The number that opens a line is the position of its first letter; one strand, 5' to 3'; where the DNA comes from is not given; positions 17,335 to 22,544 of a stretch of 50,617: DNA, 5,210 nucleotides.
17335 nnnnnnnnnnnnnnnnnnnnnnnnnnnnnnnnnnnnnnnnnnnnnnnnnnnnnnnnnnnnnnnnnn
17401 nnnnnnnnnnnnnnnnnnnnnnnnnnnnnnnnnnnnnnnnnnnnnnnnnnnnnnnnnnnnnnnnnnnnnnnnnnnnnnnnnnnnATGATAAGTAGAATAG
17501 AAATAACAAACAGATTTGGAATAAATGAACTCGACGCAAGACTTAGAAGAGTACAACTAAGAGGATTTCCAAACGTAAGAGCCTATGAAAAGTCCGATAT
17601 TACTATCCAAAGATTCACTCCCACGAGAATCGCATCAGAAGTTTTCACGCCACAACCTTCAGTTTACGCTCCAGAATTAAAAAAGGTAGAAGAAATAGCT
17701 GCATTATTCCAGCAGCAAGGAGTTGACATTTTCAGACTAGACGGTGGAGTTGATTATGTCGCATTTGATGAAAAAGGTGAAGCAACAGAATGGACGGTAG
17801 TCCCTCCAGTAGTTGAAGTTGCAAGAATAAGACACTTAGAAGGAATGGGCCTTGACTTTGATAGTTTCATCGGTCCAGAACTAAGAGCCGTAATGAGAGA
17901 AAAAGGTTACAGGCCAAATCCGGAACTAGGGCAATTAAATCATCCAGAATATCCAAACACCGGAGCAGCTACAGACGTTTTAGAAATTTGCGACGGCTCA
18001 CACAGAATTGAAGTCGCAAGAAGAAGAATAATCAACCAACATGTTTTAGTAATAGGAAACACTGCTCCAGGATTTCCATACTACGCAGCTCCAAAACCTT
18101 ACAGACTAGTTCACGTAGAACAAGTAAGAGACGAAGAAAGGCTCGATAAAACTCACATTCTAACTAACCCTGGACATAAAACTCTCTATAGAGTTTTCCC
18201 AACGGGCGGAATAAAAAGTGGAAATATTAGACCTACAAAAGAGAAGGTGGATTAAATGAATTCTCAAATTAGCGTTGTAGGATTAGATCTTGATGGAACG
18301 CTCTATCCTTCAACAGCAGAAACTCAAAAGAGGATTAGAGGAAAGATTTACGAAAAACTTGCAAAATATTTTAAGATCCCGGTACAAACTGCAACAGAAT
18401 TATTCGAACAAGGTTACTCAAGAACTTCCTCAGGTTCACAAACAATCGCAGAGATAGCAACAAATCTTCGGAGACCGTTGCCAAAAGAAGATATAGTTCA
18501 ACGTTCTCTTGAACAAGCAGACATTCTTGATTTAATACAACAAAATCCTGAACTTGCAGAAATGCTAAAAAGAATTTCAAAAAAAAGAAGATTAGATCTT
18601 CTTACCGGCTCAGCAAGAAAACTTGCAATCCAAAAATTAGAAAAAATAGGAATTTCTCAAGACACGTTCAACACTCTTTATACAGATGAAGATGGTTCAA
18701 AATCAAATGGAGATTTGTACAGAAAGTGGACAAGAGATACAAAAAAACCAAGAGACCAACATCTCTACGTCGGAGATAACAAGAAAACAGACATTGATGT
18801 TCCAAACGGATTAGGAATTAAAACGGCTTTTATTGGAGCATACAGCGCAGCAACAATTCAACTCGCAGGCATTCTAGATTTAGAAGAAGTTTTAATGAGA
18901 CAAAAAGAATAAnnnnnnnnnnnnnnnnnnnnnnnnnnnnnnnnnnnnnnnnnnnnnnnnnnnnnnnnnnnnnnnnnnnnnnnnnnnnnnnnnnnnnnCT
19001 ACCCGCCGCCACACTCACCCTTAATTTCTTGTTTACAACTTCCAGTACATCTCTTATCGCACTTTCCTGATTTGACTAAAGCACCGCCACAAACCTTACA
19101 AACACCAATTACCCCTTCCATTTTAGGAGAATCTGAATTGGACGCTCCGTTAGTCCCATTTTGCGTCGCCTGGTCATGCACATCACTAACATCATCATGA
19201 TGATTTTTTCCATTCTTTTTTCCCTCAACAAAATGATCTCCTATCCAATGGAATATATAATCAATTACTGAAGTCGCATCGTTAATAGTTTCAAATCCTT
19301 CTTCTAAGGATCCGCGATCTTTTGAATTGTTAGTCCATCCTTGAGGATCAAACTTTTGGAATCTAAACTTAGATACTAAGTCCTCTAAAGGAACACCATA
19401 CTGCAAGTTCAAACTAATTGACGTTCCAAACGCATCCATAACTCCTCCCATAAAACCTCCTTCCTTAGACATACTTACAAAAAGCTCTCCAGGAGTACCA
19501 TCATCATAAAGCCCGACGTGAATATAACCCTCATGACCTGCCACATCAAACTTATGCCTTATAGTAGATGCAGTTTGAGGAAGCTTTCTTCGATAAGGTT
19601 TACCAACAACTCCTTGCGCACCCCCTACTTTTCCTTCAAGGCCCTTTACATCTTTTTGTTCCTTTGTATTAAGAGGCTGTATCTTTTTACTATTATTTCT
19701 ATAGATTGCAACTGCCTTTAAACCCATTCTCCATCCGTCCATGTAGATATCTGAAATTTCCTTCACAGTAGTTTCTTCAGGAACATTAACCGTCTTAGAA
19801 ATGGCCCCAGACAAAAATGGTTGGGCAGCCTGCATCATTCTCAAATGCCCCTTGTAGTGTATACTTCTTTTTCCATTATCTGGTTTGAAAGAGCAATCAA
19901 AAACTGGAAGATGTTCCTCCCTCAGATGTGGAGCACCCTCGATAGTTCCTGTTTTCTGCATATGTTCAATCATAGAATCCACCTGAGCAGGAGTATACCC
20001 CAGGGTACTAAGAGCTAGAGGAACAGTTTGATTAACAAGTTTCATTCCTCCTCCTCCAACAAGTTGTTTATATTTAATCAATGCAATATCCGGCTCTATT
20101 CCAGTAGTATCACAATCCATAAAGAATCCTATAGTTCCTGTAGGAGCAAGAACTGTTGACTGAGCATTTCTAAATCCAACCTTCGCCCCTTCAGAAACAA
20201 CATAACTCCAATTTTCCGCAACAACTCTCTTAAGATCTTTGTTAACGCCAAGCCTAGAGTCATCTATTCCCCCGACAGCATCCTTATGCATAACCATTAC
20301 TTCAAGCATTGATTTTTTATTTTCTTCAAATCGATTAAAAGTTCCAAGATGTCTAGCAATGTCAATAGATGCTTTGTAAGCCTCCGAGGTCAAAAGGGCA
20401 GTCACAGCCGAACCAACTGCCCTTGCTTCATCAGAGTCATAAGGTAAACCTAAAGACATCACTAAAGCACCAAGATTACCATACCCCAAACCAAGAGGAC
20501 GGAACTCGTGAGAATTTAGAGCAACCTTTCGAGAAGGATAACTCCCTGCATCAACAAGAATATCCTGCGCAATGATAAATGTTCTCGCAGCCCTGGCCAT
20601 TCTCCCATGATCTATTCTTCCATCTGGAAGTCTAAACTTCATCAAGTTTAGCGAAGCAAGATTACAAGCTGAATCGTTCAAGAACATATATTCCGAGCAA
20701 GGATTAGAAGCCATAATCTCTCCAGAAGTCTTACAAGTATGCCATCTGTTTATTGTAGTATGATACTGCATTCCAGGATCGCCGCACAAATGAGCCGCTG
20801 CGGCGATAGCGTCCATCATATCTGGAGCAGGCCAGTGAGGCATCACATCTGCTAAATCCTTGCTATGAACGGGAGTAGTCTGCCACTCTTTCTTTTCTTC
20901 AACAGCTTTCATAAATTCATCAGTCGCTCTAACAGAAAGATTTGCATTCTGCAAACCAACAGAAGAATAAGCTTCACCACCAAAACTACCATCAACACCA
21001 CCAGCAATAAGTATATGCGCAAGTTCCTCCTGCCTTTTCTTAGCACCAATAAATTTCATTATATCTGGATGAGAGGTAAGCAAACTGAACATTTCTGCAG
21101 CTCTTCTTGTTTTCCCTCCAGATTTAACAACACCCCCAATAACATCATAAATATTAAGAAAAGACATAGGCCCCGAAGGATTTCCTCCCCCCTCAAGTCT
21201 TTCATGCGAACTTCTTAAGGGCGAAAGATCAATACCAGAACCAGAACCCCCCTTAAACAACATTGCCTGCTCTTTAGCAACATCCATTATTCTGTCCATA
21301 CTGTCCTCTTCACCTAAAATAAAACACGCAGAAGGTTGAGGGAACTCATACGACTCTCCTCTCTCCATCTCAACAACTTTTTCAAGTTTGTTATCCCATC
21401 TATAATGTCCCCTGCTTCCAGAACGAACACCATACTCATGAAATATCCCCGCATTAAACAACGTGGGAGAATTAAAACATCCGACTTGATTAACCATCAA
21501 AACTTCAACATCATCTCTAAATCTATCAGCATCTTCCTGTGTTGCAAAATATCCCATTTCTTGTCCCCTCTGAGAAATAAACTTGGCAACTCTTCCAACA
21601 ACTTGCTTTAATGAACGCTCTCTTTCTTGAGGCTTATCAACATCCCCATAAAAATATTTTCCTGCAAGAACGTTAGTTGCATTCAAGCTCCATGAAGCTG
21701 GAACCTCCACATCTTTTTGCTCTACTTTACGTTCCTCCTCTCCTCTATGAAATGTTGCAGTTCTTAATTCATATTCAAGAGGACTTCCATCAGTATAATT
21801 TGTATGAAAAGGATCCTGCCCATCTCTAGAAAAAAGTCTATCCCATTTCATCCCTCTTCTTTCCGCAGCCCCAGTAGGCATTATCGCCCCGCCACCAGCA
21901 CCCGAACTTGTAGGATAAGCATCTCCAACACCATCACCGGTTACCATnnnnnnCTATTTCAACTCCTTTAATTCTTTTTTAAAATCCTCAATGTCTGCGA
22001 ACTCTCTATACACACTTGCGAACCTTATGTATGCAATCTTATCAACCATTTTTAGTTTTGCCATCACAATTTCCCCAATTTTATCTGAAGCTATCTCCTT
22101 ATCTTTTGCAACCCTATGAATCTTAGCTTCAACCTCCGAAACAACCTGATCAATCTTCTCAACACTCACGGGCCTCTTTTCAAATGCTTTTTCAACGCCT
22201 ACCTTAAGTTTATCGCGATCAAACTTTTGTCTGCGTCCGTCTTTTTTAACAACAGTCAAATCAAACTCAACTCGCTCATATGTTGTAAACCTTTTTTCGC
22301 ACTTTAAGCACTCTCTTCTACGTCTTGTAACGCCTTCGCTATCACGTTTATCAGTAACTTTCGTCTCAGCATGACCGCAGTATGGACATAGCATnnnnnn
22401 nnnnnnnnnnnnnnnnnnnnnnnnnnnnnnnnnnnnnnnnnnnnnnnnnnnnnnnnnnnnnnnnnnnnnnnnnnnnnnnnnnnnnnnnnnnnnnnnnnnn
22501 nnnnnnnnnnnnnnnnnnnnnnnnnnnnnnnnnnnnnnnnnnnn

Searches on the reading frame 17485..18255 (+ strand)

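Call 37: search_protein_families(library=pfam, proteins=[window:17485-18255:+], max_evalue=0.001)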
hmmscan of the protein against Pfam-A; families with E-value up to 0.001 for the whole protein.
window:17485-18255:+ (256 aa): 1 family
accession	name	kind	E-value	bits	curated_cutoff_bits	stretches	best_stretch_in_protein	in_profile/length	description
PF24392.2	Parb-CE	-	2e-15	57.5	23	1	16-113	2-92/147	ParB CE domain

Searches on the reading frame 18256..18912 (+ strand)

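Call 37: search_protein_families(library=pfam, proteins=[window:18256-18912:+], max_evalue=0.001)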
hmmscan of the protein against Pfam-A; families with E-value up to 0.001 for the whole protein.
window:18256-18912:+ (218 aa): 2 families
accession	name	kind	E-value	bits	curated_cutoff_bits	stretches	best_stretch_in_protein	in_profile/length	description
PF13419.12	HAD_2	-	1.2e-09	39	23.8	1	11-192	4-177/178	Haloacid dehalogenase-like hydrolase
PF00702.32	Hydrolase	-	6.5e-08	33.6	26.4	1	6-181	2-185/191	haloacid dehalogenase-like hydrolase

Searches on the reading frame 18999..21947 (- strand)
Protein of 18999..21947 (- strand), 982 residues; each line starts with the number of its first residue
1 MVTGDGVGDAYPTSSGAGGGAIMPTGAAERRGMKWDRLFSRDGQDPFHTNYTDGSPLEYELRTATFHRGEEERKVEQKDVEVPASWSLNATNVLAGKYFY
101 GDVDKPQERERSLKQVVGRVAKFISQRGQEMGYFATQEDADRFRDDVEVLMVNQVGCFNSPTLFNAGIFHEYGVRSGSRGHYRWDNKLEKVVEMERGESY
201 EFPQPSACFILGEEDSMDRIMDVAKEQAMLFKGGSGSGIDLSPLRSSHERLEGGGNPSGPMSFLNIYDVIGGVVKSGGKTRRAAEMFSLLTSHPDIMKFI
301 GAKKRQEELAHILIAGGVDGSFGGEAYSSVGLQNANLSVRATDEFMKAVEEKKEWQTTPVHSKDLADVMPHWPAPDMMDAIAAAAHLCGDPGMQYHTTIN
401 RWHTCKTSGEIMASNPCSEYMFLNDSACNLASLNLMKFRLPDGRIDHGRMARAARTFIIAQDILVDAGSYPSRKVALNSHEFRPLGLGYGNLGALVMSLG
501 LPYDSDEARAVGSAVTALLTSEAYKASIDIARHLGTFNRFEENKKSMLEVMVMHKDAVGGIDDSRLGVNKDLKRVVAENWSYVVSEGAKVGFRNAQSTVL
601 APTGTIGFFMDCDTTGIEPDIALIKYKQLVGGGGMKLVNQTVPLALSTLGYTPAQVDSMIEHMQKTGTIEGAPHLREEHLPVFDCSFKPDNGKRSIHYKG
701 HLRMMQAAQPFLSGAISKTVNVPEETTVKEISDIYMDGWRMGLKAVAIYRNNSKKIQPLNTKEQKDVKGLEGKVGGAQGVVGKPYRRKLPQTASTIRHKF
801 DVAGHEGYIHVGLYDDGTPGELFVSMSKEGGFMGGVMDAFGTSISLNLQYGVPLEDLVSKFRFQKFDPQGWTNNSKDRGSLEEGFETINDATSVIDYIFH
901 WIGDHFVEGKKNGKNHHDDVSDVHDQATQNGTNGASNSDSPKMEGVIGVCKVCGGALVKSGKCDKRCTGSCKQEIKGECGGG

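Call 8: search_protein_families(library=pfam, proteins=[window:18999-21947:-])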
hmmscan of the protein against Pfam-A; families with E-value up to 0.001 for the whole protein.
window:18999-21947:- (982 aa): 4 families
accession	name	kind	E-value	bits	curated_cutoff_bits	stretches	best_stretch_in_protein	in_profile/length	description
PF02867.20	Ribonuc_red_lgC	-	2.5e-125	419.5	23.9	1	206-749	1-523/523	Ribonucleotide reductase, barrel domain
PF08471.15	Ribonuc_red_2_N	-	1.9e-15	57.3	27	1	75-154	6-103/103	Class II vitamin B12-dependent ribonucleotide reductase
PF12637.14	TSCPD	-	3e-09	37.5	22.8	1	805-905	12-87/88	TSCPD domain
PF00317.26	Ribonuc_red_lgN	-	5.7e-06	26.7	28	1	87-167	4-73/77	Ribonucleotide reductase, all-alpha domain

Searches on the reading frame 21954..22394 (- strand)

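Call 20: search_protein_families(library=pfam, proteins=[window:21954-22394:-], max_evalue=0.01)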
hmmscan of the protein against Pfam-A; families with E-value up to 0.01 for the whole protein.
window:21954-22394:- (146 aa): 2 families
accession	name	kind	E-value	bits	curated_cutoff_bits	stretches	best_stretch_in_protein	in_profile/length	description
PF03477.21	ATP-cone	-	3.5e-20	72.8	25.8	1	47-134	2-87/88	ATP cone domain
PF22811.2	Zn_ribbon_NrdR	-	1.7e-16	60.3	27.2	1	1-40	1-42/42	Transcriptional repressor NrdR-like, N-terminal domain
